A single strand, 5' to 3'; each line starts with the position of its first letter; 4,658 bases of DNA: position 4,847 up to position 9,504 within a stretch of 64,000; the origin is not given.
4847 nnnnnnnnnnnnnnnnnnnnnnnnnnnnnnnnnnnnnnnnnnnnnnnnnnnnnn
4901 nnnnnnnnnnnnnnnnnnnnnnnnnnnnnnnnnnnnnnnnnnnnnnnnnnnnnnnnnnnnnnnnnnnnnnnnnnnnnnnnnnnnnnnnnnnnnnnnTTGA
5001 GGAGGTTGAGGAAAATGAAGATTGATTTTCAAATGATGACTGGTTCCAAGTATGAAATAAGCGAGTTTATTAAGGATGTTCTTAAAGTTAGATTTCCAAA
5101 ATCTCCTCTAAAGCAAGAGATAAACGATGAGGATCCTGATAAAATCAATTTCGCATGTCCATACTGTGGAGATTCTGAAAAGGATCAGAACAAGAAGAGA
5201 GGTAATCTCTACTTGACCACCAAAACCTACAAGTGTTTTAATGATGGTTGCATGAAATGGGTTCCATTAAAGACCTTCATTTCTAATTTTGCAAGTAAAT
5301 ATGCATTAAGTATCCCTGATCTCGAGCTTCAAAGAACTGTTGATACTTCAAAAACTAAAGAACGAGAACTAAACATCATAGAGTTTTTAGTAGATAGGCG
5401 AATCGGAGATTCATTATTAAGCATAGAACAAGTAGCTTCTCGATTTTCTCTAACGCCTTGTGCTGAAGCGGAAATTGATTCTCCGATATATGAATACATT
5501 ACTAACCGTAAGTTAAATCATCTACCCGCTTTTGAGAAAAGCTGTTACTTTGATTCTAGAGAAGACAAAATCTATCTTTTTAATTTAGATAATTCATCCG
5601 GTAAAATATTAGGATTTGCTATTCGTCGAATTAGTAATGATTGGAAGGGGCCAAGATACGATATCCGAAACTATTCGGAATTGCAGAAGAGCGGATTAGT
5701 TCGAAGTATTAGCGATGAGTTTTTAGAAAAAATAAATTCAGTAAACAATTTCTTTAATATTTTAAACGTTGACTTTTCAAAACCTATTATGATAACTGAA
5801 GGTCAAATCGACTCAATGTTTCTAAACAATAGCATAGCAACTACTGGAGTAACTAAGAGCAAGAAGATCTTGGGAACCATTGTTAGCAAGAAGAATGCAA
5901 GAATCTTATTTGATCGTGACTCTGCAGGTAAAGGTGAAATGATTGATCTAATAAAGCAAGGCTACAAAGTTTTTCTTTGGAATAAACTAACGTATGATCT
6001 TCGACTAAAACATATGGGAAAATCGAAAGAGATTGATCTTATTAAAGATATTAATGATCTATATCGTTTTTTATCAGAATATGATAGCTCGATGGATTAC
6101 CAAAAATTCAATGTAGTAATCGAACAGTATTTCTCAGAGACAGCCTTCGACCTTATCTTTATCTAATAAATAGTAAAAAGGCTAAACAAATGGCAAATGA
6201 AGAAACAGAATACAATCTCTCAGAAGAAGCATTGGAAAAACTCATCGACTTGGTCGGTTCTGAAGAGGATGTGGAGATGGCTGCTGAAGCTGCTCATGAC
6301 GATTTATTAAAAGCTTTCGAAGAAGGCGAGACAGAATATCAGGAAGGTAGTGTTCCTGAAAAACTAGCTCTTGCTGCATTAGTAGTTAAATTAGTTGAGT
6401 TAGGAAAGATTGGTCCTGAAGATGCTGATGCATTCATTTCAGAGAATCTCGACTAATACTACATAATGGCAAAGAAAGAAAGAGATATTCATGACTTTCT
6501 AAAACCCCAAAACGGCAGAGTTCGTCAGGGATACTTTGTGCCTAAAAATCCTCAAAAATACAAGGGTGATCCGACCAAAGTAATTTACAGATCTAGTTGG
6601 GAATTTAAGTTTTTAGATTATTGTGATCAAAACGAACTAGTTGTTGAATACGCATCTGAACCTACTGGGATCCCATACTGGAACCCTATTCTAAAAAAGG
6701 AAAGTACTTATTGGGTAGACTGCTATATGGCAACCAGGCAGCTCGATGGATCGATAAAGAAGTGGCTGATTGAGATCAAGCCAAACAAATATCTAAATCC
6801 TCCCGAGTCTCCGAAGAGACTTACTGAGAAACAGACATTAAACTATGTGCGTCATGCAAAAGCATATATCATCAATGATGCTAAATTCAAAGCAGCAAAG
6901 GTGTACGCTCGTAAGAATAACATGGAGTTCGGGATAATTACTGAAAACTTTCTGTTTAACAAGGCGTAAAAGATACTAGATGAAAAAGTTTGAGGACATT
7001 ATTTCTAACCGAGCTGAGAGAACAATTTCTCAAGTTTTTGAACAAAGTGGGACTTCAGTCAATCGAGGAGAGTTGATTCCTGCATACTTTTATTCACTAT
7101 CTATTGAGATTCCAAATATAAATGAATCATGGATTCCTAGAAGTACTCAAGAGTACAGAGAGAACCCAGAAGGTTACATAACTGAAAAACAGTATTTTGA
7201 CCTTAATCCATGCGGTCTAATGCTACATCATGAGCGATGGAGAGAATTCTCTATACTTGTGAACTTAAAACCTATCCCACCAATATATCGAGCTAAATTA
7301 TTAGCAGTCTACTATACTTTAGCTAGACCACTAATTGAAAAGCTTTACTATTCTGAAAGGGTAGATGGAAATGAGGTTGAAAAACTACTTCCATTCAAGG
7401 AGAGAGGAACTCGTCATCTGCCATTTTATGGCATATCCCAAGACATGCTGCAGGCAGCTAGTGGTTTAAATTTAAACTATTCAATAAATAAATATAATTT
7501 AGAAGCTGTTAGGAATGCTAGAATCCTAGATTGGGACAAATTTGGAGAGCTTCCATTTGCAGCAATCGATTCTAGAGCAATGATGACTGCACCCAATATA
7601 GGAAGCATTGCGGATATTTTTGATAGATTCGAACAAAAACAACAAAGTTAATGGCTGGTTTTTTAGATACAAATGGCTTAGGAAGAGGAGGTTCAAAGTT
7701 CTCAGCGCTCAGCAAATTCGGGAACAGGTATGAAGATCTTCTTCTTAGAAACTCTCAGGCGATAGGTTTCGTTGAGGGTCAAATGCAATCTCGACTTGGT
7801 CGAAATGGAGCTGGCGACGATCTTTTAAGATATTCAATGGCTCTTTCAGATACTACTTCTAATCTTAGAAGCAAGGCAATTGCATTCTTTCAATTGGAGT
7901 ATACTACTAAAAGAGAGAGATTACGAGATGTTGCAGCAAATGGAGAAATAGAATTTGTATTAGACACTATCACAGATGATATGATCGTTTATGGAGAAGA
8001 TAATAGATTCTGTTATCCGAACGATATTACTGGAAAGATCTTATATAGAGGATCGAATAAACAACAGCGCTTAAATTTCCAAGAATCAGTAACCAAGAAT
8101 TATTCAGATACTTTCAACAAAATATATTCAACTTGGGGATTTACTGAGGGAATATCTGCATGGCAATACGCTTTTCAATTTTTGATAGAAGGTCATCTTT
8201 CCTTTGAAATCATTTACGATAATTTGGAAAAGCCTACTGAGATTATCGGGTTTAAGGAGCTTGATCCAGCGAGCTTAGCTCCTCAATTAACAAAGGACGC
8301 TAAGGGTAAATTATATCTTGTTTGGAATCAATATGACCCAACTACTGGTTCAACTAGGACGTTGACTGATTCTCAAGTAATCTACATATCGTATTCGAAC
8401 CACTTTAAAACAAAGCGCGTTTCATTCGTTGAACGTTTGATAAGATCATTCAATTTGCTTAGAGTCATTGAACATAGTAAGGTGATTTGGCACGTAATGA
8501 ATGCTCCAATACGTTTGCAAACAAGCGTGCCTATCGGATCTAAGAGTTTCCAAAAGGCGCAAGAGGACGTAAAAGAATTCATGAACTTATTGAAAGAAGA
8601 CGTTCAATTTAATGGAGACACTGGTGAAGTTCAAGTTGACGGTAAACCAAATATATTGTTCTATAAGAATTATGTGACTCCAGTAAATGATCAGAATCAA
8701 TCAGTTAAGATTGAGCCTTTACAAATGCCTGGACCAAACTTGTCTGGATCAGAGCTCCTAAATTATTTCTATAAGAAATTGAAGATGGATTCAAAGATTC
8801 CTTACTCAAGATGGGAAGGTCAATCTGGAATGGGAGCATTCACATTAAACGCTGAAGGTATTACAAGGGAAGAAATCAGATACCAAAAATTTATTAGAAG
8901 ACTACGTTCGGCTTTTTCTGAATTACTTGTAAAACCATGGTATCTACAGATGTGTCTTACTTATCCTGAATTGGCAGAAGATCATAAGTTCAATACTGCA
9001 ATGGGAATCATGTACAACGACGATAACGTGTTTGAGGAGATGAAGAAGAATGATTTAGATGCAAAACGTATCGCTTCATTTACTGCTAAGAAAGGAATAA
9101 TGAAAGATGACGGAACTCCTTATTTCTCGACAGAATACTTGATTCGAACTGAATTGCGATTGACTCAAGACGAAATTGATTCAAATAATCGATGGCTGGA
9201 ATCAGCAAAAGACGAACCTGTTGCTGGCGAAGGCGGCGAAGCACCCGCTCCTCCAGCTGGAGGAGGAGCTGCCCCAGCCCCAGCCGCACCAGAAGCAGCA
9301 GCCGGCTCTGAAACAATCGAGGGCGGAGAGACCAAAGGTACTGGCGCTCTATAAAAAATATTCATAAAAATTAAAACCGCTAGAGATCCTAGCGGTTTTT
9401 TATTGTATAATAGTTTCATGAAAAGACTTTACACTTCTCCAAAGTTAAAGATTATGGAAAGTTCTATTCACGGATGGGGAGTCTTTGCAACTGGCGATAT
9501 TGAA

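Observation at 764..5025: Split family-B DNA polymerase: the gene starts precisely at motif B with a stop two codons upstream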

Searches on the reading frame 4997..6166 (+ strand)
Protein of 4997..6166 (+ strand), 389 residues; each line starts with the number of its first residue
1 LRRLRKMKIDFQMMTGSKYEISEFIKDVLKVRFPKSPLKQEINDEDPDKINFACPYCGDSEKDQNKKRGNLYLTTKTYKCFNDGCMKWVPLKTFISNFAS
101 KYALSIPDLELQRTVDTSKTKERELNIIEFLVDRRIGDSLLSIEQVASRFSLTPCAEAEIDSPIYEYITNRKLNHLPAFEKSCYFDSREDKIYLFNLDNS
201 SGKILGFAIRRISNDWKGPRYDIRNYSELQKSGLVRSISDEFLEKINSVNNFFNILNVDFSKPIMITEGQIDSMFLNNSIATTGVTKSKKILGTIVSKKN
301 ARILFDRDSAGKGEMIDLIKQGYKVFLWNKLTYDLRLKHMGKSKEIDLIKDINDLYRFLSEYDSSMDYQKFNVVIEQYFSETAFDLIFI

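Call 6: search_protein_families(library=pfam, proteins=[window:4997-6166:+], max_evalue=0.01)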
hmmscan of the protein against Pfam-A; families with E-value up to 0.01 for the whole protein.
window:4997-6166:+ (389 aa): 0 families

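Call 28: search_protein_families(library=phrogs, proteins=[window:4997-6166:+], max_evalue=0.001)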
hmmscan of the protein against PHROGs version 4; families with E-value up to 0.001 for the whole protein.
window:4997-6166:+ (389 aa): 3 families
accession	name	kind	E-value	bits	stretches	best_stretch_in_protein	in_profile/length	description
phrog_47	-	DNA, RNA and nucleotide metabolism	3.7e-26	93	1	44-369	45-356/947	DNA primase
phrog_451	-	unknown function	9.5e-13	49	2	249-335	340-425/461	-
phrog_21887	-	DNA, RNA and nucleotide metabolism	5.3e-07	30.8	1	253-355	10-110/131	DNA primase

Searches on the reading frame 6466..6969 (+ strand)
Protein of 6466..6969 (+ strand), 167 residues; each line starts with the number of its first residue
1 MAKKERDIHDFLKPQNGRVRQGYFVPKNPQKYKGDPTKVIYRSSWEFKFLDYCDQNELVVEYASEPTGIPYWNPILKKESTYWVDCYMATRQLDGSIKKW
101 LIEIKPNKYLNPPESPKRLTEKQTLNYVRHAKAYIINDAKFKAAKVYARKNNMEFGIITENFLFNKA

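Call 6: search_protein_families(library=pfam, proteins=[window:6466-6969:+], max_evalue=0.01)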
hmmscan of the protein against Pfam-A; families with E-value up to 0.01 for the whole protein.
window:6466-6969:+ (167 aa): 1 family
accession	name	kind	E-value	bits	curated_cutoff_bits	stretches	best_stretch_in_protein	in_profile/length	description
PF08722.17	Tn7_TnsA-like_N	-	4.8e-16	59.5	26.5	1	57-160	2-85/85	TnsA-like endonuclease N terminal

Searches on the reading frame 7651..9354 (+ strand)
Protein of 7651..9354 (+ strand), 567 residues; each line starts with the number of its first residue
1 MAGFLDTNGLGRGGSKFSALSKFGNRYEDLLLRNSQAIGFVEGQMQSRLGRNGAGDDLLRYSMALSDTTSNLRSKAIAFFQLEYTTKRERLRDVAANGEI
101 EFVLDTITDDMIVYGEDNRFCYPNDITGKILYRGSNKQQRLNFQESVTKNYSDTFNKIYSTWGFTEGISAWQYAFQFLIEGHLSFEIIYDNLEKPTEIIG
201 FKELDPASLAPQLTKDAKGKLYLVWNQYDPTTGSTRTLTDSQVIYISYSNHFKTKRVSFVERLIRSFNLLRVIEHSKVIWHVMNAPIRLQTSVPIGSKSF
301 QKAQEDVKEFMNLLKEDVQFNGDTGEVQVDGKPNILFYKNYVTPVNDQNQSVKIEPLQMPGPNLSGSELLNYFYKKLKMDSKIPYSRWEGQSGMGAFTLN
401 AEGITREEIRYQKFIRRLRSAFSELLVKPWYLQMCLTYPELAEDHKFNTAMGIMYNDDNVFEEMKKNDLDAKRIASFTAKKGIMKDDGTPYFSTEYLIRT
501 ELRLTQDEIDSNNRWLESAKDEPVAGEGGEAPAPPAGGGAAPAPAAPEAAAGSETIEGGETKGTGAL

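Call 8: search_protein_families(library=pfam, proteins=[window:7651-9354:+], max_evalue=0.01)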
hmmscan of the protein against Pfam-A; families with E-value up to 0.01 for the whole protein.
window:7651-9354:+ (567 aa): 1 family
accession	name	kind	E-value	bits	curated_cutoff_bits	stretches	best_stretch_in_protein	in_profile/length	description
PF07230.16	Portal_T4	-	2.4e-59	201.7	22.9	1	88-515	5-429/433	Bacteriophage T4-like portal protein (Gp20)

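Call 35: search_dna_similar(query=window:7651-9354:+, collection=phages, mode=protein, max_rows=20)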
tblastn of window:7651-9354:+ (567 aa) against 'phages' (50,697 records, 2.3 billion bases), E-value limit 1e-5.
Records with a match: 2013; places in all: 2015; records where one place covers at least 80% of the query: 15.
Best place of each record, by identity: <60% 2013.
By first word of the organism name: Escherichia 581; Synechococcus 376; Klebsiella 274; Vibrio 119; Shigella 82; Cyanophage 62; Enterobacter 53; Aeromonas 51; Enterobacteria 45; Campylobacter 43; and 51 more.
By host as written in the record: - 397; Escherichia coli 255; Synechococcus 107; Klebsiella pneumoniae 90; Synechococcus sp. 41; Synechococcus sp. WH7803 28; Escherichia coli B 28; Escherichia coli O157:H7 24; and 408 more.
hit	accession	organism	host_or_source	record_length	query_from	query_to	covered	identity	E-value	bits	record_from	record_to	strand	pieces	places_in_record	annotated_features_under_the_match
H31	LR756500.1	uncultured phage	metagenomic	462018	1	520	92%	40.4%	2e-102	345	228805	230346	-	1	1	record has no annotation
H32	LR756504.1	uncultured phage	metagenomic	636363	8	519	90%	33.1%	4e-88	303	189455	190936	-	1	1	record has no annotation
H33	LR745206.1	uncultured phage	metagenomic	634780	1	515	91%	31.6%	8e-76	268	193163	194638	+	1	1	record has no annotation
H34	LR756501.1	uncultured phage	metagenomic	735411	24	515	87%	32.9%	3e-78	275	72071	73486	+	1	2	record has no annotation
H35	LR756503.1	uncultured phage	metagenomic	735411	24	515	87%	32.9%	3e-78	275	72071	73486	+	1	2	record has no annotation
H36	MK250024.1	Prevotella phage Lak-B5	Prevotella sp.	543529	66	515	79%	35.2%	7e-73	259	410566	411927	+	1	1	record has no annotation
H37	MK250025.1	Prevotella phage Lak-B6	Prevotella sp.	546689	66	515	79%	35.2%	7e-73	259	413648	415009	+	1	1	record has no annotation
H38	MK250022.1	Prevotella phage Lak-B3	Prevotella sp.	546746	66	515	79%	35.2%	7e-73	259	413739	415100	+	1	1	record has no annotation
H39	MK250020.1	Prevotella phage Lak-B1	Prevotella sp.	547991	66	515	79%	35.2%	7e-73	259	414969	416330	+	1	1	record has no annotation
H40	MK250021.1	Prevotella phage Lak-B2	Prevotella sp.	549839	66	515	79%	35.2%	7e-73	259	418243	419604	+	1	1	record has no annotation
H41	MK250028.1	Prevotella phage Lak-B9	Prevotella sp.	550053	66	515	79%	35.2%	7e-73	259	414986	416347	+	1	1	record has no annotation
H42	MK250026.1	Prevotella phage Lak-B7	Prevotella sp.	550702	66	515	79%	35.2%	7e-73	259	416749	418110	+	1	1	record has no annotation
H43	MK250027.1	Prevotella phage Lak-B8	Prevotella sp.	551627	66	515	79%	35.2%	7e-73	259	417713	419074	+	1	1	record has no annotation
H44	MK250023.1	Prevotella phage Lak-B4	Prevotella sp.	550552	66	515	79%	35.2%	7e-73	259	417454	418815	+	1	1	record has no annotation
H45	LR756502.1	uncultured phage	metagenomic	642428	20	515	87%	31.3%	3e-77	272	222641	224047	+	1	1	record has no annotation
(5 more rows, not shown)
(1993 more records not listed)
